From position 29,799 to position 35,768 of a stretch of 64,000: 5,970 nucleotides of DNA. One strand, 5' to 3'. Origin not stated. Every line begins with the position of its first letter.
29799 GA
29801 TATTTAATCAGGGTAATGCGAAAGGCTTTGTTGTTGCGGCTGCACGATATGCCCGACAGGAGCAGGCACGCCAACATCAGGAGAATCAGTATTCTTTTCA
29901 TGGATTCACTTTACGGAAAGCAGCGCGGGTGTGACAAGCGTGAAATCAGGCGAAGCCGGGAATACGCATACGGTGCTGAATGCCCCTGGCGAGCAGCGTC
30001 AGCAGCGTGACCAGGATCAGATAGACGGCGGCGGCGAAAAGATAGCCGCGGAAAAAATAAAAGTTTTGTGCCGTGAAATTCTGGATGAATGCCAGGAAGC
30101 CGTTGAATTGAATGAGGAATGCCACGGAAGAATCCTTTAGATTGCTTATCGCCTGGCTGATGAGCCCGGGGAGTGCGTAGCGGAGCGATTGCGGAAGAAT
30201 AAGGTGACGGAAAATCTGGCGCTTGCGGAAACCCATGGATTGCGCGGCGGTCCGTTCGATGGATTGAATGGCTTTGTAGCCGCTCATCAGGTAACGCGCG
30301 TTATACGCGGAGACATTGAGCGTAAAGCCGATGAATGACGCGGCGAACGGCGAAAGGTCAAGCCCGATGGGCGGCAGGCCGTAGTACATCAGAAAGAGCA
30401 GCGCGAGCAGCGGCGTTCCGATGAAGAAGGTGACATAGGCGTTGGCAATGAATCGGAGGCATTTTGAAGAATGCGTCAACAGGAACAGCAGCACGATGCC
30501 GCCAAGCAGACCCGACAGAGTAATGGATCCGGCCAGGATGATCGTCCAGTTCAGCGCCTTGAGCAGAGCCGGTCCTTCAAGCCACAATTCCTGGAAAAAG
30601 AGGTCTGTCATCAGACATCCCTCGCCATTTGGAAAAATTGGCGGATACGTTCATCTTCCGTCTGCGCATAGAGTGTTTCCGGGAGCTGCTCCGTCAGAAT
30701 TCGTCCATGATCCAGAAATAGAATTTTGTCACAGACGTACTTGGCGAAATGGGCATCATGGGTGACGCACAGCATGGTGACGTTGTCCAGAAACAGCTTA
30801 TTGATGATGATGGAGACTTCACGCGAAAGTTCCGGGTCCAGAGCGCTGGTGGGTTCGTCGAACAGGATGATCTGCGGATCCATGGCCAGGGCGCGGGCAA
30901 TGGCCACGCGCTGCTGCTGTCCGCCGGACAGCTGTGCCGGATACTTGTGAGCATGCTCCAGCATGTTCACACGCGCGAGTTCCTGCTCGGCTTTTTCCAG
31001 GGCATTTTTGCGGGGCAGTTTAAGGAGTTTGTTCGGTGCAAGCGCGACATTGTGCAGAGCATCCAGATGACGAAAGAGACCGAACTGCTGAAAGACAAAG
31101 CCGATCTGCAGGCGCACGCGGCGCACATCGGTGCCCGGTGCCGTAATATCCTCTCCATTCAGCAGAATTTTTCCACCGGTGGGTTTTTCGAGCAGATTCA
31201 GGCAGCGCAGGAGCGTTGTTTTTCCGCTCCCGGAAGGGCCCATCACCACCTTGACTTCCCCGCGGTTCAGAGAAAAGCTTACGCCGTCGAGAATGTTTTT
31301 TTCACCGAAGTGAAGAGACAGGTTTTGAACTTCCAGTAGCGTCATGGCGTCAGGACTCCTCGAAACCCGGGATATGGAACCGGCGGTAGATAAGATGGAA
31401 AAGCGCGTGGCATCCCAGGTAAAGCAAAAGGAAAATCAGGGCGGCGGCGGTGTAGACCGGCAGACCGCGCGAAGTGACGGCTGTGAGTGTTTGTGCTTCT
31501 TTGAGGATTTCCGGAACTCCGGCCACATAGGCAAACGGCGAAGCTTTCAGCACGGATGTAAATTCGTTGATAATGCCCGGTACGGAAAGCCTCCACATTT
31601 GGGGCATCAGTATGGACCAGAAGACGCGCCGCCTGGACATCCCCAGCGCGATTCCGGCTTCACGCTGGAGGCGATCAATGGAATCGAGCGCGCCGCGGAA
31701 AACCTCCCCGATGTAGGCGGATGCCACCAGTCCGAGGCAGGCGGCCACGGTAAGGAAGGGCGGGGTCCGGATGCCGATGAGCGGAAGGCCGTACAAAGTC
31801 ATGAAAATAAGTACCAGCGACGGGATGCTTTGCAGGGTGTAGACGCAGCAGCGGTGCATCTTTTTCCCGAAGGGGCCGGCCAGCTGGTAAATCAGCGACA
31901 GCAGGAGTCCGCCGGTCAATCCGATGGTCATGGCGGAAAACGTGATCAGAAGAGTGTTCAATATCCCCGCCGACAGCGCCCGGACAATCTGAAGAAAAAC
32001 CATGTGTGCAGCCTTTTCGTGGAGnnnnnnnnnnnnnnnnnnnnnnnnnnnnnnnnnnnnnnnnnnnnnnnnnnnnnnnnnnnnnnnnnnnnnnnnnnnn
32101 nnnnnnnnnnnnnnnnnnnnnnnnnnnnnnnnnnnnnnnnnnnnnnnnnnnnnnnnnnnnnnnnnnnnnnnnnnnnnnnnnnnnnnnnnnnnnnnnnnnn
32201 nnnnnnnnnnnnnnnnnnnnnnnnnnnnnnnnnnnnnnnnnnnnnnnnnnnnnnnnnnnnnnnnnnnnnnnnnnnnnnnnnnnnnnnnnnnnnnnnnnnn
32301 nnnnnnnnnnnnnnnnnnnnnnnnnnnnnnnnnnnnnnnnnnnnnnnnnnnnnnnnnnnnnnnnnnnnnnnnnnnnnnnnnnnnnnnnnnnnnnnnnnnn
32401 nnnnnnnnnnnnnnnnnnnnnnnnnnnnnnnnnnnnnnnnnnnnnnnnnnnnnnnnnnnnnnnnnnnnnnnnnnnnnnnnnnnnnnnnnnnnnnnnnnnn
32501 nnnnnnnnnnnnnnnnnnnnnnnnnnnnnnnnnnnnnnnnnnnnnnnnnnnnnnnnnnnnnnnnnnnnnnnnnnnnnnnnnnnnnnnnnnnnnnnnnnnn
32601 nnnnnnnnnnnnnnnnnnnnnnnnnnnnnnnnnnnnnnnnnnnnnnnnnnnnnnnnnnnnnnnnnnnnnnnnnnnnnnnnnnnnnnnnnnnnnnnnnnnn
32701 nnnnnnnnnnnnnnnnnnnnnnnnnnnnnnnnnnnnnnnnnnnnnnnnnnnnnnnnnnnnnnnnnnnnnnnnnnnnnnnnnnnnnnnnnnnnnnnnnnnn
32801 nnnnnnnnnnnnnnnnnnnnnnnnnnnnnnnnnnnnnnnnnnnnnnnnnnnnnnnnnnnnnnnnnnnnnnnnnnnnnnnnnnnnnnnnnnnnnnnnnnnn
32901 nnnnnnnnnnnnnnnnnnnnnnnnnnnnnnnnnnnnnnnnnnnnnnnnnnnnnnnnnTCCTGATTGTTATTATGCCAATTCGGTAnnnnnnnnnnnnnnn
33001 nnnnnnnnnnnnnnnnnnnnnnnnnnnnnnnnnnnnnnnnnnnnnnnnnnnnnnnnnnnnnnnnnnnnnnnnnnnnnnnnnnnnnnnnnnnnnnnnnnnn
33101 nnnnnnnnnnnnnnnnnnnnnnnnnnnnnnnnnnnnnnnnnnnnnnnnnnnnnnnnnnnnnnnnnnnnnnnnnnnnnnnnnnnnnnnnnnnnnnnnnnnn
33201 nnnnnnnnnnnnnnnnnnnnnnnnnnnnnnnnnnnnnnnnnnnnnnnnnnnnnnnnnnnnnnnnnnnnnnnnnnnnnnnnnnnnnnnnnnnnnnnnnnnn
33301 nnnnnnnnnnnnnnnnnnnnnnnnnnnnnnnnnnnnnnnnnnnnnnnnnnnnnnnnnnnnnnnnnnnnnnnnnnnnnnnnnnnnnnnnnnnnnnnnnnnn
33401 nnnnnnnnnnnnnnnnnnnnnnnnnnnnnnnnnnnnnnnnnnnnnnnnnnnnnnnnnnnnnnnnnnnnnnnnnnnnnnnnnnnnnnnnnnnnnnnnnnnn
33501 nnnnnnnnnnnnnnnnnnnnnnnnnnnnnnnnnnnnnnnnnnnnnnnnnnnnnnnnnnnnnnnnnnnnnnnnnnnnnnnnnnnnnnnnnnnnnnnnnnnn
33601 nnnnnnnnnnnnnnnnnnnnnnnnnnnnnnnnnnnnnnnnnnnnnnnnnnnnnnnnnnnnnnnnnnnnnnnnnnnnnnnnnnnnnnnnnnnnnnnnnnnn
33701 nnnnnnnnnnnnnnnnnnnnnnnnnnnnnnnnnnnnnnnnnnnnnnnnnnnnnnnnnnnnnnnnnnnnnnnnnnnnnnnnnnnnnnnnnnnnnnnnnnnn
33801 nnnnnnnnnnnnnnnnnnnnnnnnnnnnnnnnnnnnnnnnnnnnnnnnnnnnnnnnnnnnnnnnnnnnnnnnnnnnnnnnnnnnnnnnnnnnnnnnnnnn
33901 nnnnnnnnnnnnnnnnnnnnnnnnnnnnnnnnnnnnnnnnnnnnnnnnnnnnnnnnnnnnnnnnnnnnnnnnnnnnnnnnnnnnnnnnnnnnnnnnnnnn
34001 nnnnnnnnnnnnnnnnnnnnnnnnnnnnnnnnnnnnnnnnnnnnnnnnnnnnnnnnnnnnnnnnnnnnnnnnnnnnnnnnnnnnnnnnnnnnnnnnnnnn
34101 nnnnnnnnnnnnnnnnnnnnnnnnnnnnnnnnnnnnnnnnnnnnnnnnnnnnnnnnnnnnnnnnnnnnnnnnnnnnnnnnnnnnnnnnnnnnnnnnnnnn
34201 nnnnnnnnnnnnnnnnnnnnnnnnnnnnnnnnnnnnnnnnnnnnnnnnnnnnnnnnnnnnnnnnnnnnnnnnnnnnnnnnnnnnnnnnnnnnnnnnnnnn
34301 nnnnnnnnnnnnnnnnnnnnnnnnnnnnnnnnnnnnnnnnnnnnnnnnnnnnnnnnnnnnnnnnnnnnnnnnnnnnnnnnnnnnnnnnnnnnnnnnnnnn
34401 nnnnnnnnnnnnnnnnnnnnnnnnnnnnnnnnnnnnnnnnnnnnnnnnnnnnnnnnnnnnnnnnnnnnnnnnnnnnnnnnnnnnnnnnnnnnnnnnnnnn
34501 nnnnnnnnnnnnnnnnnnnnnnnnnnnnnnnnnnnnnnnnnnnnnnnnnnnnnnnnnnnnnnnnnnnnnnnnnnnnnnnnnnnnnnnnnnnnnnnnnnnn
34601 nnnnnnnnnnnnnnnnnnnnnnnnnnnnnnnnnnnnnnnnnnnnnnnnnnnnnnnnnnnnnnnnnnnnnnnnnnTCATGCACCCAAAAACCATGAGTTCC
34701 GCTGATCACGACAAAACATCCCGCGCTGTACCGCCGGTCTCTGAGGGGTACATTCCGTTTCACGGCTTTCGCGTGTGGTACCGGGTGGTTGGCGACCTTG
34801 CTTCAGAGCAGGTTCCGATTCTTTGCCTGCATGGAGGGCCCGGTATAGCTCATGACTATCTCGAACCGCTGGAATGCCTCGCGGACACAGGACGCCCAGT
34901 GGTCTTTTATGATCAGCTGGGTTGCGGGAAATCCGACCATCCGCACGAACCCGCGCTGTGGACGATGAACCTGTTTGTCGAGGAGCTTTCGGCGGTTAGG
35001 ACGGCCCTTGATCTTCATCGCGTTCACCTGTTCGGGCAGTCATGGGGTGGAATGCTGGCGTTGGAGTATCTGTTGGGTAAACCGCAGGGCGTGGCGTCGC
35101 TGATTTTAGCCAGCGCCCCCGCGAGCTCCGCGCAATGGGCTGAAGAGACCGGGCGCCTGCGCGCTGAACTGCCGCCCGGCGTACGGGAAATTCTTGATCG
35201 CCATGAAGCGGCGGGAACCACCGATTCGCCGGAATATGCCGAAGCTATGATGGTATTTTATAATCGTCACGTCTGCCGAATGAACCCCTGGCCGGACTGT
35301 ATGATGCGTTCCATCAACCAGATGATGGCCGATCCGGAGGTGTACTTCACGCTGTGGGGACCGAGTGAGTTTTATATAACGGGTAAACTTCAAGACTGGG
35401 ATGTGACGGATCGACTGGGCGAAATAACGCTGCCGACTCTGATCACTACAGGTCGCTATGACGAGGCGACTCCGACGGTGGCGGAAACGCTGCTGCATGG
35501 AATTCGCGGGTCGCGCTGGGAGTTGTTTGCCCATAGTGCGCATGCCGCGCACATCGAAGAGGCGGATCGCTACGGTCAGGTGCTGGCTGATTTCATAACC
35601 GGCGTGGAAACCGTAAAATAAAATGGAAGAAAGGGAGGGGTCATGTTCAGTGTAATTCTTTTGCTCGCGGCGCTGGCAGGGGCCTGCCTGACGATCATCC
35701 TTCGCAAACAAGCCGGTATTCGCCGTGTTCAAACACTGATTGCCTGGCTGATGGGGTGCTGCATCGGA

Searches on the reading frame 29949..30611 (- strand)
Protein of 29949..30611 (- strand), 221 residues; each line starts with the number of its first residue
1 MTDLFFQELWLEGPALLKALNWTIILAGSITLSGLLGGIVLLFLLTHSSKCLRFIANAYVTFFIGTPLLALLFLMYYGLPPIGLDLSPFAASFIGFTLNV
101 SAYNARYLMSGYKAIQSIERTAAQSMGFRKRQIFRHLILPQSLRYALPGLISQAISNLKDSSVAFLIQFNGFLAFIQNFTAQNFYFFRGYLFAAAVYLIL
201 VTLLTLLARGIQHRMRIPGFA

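Call 15: search_protein_families(library=pfam, proteins=[window:29949-30611:-], max_evalue=0.001)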
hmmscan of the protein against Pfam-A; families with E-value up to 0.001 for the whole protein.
window:29949-30611:- (221 aa): 1 family
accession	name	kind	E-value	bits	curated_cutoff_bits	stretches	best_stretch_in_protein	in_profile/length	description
PF00528.27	BPD_transp_1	-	1.2e-14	54.9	26.4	1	38-216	5-183/184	Binding-protein-dependent transport system inner membrane component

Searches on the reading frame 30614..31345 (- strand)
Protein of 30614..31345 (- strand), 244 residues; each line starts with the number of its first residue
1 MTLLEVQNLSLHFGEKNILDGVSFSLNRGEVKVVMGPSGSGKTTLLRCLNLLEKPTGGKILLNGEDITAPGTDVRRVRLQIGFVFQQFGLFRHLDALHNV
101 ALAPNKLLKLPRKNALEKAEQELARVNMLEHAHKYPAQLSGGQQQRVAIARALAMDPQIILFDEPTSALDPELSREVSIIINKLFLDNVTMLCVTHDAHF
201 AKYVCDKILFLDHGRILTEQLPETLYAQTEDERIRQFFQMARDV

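Call 15: search_protein_families(library=pfam, proteins=[window:30614-31345:-], max_evalue=0.001)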
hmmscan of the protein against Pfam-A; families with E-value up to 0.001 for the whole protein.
window:30614-31345:- (244 aa): 5 families
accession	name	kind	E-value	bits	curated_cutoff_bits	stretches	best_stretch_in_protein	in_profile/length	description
PF00005.33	ABC_tran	-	9.6e-37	127.1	25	1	19-167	1-137/137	ABC transporter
PF13304.12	AAA_21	-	1.7e-10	41.9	27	2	136-198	235-300/304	AAA domain, putative AbiEii toxin, Type IV TA system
PF02463.25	SMC_N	-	9.2e-07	28.9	40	1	126-202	124-203/220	RecF/RecN/SMC N terminal domain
PF13191.12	AAA_16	-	0.00019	22.4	32.6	1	29-105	24-93/167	AAA ATPase domain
PF13166.12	AAA_13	-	0.00072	18.8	36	0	156-207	526-580/713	AAA domain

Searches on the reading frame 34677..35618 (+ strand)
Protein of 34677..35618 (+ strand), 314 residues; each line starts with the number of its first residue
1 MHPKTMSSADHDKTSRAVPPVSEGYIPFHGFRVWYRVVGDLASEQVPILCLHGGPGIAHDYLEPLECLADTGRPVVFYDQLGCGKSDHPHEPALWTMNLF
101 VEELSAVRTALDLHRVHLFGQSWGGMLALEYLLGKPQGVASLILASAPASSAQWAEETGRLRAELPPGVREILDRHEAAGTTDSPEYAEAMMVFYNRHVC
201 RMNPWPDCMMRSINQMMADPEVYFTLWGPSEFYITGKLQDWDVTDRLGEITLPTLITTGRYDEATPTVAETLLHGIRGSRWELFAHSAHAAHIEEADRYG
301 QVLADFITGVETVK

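Call 15: search_protein_families(library=pfam, proteins=[window:34677-35618:+], max_evalue=0.001)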
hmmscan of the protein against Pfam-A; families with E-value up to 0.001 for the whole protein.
window:34677-35618:+ (314 aa): 3 families
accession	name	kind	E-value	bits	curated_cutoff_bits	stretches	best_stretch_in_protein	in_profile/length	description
PF00561.26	Abhydrolase_1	-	3.4e-28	99.4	25.8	1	47-296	2-245/245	alpha/beta hydrolase fold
PF12697.13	Abhydrolase_6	-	7.5e-15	56.6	26.3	1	48-299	1-214/217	Alpha/beta hydrolase family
PF12146.15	Hydrolase_4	-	2.2e-13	50.5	27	1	48-153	7-114/239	Serine aminopeptidase, S33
